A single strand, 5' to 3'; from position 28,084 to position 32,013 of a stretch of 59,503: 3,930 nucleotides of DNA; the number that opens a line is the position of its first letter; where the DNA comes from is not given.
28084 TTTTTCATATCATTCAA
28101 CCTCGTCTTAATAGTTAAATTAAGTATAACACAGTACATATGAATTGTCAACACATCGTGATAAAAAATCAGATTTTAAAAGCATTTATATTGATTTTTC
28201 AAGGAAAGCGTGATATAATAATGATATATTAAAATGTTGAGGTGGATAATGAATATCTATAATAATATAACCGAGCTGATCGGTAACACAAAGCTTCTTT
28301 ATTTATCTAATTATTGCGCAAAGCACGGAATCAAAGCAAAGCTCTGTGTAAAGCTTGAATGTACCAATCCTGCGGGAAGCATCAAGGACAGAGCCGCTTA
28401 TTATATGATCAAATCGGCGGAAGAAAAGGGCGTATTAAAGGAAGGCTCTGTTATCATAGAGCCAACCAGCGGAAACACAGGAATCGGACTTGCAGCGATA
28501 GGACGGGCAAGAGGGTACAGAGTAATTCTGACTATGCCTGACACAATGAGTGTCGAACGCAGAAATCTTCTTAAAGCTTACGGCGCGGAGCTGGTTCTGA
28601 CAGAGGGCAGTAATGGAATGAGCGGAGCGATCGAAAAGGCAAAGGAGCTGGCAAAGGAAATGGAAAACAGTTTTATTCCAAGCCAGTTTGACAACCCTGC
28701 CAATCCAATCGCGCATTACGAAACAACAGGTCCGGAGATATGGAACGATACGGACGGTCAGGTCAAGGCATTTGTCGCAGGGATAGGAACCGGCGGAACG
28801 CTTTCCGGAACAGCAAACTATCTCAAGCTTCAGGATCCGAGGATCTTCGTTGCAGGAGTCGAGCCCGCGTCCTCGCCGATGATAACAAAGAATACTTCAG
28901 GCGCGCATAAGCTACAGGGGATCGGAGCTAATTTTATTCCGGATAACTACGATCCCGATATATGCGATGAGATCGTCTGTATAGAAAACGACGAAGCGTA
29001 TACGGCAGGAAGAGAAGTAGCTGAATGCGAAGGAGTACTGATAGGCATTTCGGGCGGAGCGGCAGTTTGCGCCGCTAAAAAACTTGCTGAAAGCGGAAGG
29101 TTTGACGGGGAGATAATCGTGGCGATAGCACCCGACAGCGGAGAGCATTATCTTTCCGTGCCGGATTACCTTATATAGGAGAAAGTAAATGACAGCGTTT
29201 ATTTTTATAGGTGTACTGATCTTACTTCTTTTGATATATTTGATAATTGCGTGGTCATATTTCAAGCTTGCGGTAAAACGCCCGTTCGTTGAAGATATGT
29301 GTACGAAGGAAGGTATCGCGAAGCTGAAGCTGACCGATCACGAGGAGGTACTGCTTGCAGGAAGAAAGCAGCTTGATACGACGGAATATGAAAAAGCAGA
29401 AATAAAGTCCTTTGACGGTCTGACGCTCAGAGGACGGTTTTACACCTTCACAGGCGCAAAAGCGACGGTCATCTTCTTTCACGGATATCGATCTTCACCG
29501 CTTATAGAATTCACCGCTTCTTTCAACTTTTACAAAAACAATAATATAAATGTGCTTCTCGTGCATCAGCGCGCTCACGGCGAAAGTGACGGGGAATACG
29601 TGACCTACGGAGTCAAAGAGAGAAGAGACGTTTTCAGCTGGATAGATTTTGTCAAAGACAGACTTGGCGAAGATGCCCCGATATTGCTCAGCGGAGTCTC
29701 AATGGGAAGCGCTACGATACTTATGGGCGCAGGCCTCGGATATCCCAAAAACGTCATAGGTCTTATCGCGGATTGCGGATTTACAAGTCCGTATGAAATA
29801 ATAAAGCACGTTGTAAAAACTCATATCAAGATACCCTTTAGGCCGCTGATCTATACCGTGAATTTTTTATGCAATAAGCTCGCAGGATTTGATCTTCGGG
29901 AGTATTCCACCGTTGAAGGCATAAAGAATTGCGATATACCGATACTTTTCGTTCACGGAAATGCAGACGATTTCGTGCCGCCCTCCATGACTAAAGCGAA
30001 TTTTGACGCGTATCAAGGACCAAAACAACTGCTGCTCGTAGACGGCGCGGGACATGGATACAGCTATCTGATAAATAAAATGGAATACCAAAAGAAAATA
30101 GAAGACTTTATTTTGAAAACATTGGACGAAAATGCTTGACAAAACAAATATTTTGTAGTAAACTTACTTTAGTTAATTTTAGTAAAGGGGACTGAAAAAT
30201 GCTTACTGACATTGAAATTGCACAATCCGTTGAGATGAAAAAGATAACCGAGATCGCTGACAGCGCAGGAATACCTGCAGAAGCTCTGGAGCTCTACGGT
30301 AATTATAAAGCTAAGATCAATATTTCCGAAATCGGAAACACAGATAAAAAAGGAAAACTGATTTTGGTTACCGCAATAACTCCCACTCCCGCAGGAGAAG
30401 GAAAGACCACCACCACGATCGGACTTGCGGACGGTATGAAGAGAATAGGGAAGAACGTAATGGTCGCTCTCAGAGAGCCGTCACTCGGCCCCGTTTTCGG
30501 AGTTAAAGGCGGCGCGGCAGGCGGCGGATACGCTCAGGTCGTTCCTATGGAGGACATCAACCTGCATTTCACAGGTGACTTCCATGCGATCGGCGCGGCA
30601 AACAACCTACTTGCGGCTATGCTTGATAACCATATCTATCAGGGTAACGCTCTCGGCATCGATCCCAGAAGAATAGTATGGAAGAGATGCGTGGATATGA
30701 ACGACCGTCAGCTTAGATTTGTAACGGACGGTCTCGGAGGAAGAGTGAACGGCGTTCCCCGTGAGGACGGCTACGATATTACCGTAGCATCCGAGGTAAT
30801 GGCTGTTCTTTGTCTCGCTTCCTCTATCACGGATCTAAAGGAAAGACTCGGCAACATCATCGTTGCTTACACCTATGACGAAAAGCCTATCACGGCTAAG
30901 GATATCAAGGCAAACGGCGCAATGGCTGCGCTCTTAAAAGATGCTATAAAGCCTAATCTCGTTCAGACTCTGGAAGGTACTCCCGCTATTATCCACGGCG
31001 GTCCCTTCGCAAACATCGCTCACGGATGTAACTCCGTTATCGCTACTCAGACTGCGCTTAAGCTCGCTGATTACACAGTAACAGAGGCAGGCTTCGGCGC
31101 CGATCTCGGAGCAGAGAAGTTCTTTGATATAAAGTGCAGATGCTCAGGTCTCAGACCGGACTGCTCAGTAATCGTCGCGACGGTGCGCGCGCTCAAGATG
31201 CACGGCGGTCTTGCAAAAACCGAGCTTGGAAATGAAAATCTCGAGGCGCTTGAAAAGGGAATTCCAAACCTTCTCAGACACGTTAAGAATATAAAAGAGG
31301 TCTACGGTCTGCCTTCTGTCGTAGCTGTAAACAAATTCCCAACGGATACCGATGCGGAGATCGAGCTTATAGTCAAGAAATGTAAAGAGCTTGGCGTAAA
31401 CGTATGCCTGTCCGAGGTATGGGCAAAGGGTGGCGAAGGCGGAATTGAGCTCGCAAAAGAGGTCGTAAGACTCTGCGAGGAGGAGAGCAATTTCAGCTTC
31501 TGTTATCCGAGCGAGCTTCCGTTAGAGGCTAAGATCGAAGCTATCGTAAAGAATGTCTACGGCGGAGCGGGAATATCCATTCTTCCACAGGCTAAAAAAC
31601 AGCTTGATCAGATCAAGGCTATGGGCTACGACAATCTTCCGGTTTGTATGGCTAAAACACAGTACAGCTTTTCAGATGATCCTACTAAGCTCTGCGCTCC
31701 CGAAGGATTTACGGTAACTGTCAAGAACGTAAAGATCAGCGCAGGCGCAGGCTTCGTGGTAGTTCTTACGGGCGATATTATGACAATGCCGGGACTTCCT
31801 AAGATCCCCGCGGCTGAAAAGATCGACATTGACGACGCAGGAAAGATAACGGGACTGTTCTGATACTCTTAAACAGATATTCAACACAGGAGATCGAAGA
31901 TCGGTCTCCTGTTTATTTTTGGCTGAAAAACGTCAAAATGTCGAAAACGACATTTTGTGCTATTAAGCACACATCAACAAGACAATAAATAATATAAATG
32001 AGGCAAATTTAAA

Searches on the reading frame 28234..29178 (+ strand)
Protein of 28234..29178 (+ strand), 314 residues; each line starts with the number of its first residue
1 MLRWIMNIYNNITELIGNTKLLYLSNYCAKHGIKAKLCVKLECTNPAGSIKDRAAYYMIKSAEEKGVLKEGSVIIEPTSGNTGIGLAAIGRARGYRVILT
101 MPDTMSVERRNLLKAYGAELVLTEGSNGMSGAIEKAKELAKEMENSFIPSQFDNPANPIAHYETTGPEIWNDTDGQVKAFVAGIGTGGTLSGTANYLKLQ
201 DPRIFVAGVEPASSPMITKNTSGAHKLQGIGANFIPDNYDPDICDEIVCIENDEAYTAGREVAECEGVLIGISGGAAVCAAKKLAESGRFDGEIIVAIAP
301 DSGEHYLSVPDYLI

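Call 69: search_protein_families(library=pfam, proteins=[window:28234-29178:+], max_evalue=0.001)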
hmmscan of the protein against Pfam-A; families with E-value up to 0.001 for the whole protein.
window:28234-29178:+ (314 aa): 1 family
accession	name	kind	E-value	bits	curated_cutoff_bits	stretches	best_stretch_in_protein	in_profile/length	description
PF00291.31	PALP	-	6.7e-76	255.9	35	1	12-301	1-295/295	Pyridoxal-phosphate dependent enzyme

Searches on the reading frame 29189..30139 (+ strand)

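Call 69: search_protein_families(library=pfam, proteins=[window:29189-30139:+], max_evalue=0.001)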
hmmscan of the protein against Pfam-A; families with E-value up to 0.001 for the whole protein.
window:29189-30139:+ (316 aa): 5 families
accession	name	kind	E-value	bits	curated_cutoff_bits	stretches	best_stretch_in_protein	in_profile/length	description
PF12146.15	Hydrolase_4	-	3.5e-12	46.6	27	1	90-196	3-108/239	Serine aminopeptidase, S33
PF00561.26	Abhydrolase_1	-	2e-07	31.4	25.8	1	93-205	2-110/245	alpha/beta hydrolase fold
PF12697.13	Abhydrolase_6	-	2.2e-06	29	26.3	1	94-289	1-204/217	Alpha/beta hydrolase family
PF00326.27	Peptidase_S9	-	4.9e-06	26.6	22.6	1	140-313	40-211/213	Prolyl oligopeptidase family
PF08386.16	Abhydrolase_4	-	0.00037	21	21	1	247-307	32-90/103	TAP-like protein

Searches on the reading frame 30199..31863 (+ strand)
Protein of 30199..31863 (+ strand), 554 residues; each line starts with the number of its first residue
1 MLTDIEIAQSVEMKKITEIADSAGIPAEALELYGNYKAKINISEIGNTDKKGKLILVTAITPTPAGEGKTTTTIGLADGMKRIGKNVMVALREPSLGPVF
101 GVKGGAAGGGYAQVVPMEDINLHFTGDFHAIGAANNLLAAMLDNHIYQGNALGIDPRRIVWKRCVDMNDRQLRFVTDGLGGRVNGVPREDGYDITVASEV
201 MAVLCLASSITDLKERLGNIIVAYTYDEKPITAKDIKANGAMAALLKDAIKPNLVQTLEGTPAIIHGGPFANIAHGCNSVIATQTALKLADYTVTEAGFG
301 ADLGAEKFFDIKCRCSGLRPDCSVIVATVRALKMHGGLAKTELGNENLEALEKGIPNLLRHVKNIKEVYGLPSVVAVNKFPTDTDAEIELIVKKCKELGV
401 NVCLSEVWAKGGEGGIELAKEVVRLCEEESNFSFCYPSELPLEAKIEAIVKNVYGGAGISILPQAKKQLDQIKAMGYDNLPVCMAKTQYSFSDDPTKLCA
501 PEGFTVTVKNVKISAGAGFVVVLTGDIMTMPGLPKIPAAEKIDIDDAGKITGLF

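Call 10: search_protein_families(library=pfam, proteins=[window:30199-31863:+], max_evalue=0.01)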
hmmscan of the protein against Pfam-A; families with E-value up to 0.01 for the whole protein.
window:30199-31863:+ (554 aa): 1 family
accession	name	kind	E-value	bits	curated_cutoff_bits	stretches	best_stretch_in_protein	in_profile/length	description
PF01268.25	FTHFS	-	5.9e-277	919.8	27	1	3-554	2-556/556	Formate--tetrahydrofolate ligase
